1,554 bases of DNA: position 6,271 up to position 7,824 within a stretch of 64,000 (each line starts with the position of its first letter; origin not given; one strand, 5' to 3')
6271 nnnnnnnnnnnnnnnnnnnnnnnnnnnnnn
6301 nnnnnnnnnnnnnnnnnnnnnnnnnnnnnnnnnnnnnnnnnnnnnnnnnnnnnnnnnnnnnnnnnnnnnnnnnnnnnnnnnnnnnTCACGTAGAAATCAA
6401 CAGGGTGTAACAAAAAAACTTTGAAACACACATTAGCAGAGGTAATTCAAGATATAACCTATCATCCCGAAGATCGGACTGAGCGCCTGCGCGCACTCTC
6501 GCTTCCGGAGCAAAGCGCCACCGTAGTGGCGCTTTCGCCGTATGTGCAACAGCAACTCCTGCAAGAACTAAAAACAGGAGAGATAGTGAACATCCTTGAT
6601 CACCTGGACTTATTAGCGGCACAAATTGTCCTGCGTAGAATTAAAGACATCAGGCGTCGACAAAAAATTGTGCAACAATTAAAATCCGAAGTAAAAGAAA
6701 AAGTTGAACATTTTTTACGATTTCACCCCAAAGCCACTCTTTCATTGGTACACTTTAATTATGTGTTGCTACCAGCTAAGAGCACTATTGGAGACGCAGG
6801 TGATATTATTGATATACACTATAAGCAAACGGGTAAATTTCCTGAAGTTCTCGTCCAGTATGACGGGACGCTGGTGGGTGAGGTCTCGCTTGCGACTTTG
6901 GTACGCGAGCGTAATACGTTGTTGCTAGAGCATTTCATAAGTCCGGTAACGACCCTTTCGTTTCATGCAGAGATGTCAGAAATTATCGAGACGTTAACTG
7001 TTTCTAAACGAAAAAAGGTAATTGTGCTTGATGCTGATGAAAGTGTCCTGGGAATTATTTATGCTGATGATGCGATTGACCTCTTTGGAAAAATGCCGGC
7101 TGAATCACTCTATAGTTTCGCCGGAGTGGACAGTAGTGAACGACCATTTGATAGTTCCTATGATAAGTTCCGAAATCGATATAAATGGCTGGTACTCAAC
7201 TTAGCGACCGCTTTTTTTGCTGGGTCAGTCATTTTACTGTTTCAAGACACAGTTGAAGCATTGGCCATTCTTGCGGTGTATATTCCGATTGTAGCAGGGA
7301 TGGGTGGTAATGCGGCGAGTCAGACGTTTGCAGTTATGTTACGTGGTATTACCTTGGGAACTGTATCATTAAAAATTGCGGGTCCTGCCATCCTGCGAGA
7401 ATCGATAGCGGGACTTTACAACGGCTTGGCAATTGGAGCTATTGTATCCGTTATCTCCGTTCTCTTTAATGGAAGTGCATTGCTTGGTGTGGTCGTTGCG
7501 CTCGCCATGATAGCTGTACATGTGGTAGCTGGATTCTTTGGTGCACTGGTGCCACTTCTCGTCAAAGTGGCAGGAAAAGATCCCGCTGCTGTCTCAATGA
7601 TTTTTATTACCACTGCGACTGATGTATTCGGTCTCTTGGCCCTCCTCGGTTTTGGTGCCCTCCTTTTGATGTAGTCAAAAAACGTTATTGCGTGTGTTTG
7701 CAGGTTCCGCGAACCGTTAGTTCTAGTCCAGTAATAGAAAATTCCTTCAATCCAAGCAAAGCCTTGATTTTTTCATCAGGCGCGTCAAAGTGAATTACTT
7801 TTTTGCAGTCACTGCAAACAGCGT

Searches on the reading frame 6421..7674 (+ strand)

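Call 7: search_protein_families(library=pfam, proteins=[window:6421-7674:+], max_evalue=0.001)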
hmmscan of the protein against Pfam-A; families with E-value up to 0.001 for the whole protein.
window:6421-7674:+ (417 aa): 3 families
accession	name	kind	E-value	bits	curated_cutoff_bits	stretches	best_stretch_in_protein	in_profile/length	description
PF01769.21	MgtE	-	7.4e-25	88.1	27.6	1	288-410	1-124/125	Divalent cation transporter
PF03448.22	MgtE_N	-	1.2e-09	39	25.9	1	5-103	6-101/102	MgtE intracellular N domain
PF00571.33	CBS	-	0.00088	20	24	0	174-221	7-54/57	CBS domain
